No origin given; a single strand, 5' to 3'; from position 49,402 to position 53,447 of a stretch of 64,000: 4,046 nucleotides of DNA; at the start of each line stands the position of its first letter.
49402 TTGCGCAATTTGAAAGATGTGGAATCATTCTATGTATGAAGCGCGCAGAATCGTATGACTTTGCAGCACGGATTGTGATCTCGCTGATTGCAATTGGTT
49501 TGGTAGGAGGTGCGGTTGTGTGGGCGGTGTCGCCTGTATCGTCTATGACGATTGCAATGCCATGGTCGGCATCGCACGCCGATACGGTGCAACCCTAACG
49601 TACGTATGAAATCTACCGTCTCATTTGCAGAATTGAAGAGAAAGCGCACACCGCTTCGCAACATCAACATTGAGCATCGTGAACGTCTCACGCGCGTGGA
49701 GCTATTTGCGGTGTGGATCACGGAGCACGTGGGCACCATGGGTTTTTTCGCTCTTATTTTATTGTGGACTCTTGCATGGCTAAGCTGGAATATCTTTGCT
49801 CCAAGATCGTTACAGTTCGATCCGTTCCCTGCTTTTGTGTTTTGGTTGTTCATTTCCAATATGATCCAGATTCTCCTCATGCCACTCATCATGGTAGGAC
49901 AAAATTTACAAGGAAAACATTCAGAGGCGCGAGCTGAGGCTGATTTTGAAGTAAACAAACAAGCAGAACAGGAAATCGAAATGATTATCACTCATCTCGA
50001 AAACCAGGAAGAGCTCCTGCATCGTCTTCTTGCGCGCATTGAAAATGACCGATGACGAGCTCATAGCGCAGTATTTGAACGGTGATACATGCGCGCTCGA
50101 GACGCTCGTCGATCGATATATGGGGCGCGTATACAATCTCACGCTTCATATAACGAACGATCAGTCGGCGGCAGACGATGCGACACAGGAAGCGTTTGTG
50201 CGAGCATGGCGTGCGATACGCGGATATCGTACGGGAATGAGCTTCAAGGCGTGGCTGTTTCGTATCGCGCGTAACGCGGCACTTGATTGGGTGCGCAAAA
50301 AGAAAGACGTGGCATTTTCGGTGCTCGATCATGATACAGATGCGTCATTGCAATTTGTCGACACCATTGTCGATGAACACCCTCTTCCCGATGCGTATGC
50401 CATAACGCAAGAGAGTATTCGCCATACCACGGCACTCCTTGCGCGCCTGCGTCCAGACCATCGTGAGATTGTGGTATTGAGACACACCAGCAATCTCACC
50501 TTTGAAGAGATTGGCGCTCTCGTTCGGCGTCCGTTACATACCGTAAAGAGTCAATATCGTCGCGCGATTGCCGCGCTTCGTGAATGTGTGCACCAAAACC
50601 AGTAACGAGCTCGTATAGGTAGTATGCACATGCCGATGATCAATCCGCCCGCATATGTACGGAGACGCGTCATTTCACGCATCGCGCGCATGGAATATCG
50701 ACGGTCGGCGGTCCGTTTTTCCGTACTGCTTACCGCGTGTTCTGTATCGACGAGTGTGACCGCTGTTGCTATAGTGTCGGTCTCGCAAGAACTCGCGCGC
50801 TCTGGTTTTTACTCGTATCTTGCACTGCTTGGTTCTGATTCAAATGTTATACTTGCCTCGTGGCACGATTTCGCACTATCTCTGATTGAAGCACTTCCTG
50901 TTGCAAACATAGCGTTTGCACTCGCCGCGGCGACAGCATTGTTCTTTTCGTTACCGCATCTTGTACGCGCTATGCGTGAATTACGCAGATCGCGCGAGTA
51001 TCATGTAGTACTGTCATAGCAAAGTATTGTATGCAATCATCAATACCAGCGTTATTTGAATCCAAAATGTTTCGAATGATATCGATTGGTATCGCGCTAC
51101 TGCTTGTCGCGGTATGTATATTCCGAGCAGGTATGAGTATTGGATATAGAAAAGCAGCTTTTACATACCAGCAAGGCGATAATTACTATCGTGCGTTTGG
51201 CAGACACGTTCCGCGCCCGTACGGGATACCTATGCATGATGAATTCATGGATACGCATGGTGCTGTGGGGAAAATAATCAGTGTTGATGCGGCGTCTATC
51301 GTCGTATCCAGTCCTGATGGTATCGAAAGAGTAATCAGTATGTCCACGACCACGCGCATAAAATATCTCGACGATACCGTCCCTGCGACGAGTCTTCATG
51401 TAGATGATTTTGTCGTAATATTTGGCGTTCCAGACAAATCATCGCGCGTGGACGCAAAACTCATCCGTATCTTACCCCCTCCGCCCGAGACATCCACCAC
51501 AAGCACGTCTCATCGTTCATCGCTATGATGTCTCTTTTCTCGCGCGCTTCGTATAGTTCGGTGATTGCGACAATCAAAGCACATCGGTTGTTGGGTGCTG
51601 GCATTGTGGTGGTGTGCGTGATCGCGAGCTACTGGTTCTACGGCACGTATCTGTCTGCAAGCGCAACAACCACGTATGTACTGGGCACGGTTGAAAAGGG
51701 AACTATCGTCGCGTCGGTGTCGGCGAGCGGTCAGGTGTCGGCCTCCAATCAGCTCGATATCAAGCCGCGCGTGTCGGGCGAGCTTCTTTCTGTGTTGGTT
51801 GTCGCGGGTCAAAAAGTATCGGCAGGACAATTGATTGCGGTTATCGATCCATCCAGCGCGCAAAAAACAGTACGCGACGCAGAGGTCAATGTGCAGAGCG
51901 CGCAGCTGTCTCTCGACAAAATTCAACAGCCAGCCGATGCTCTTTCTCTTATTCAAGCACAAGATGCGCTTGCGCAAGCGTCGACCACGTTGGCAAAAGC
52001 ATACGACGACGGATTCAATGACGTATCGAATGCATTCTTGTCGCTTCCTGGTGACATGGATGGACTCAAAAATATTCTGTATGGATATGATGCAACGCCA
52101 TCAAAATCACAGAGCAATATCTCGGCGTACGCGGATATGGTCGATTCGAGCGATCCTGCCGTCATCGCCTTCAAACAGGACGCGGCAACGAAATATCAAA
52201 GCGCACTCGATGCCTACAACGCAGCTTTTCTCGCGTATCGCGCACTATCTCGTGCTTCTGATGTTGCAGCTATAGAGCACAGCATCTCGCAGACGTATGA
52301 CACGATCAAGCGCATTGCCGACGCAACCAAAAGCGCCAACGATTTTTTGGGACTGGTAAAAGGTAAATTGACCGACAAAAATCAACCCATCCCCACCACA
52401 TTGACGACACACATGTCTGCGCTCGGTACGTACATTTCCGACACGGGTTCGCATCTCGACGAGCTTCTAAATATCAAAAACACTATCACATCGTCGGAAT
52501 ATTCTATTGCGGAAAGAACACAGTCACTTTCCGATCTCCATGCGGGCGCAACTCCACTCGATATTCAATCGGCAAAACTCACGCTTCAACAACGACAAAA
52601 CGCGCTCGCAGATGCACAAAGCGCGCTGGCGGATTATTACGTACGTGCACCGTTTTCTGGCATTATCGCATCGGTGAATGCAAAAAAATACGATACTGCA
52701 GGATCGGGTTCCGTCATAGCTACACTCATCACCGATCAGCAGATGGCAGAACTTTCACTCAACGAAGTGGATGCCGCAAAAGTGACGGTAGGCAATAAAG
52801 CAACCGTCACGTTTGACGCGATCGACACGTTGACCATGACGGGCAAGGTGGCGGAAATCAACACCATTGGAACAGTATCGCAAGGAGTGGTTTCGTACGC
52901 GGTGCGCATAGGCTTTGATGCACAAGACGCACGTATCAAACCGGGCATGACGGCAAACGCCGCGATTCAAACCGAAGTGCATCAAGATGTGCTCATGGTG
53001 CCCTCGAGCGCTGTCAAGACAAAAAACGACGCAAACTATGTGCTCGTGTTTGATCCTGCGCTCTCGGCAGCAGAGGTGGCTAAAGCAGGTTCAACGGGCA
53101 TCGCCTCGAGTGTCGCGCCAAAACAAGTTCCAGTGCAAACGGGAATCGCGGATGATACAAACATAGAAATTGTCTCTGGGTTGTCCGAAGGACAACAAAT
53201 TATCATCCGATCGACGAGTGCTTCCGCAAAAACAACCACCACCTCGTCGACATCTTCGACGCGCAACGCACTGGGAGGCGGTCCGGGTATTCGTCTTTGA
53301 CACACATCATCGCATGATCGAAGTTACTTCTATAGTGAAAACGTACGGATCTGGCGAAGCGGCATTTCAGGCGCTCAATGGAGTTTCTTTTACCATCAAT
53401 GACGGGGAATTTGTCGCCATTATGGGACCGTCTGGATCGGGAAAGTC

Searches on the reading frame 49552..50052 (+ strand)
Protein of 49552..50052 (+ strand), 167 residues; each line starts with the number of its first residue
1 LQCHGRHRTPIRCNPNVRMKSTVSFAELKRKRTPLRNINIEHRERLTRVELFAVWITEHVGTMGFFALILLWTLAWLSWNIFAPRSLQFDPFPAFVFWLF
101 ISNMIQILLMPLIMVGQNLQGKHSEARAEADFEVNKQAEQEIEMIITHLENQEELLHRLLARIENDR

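Call 3: search_protein_families(library=pfam, proteins=[window:49552-50052:+], max_evalue=0.01)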
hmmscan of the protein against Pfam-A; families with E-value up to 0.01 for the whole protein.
window:49552-50052:+ (167 aa): 1 family
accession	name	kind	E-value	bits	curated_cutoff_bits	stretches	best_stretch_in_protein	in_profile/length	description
PF06210.16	DUF1003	-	5.7e-25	87.9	27.4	1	60-158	1-98/103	Protein of unknown function (DUF1003)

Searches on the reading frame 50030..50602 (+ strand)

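Call 3: search_protein_families(library=pfam, proteins=[window:50030-50602:+], max_evalue=0.01)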
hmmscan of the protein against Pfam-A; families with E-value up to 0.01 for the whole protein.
window:50030-50602:+ (191 aa): 4 families
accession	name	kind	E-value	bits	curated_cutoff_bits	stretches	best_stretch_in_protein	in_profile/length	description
PF04542.20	Sigma70_r2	-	2.9e-21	75.5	24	1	26-92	1-69/71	Sigma-70 region 2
PF04545.22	Sigma70_r4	-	3e-10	39.9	24.1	1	136-185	1-50/50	Sigma-70, region 4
PF08281.18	Sigma70_r4_2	-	4.5e-08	33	25.7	1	135-183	6-54/54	Sigma-70, region 4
PF22029.2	PhyR_sigma2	-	0.00079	19.8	27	1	41-79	15-53/55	Sigma2 domain of PhyR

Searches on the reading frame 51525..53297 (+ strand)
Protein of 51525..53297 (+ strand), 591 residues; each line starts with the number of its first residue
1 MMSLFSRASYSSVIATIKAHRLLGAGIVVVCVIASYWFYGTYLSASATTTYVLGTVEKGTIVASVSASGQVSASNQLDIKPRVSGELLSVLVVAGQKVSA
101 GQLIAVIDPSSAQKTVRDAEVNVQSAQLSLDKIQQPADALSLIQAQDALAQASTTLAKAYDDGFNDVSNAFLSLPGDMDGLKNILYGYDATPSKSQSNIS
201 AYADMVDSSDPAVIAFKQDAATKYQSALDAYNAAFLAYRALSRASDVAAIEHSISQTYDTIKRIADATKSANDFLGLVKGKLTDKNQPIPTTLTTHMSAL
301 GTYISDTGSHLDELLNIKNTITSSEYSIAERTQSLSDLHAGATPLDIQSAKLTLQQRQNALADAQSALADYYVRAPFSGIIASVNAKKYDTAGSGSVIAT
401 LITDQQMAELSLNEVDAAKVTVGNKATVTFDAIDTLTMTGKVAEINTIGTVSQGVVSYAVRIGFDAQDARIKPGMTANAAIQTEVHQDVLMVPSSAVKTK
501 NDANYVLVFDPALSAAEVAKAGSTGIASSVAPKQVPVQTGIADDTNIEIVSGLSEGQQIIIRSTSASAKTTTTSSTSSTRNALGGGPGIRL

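Call 8: search_protein_families(library=pfam, proteins=[window:51525-53297:+], max_evalue=0.001)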
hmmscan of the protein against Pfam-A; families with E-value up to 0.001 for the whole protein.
window:51525-53297:+ (591 aa): 4 families
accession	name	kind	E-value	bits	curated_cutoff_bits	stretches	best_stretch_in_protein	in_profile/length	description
PF13437.12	HlyD_3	-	5e-14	53.4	22.2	1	373-474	2-106/106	HlyD family secretion protein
PF16576.10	HlyD_D23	-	1.7e-12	47.5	30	1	352-477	89-214/214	Barrel-sandwich domain of CusB or HlyD membrane-fusion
PF13533.13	Biotin_lipoyl_2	-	5.9e-08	32.8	29.8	1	79-108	3-32/32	Biotin-lipoyl like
PF00364.28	Biotin_lipoyl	-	0.00013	22.2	22.1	0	77-107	43-73/73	Biotin-requiring enzyme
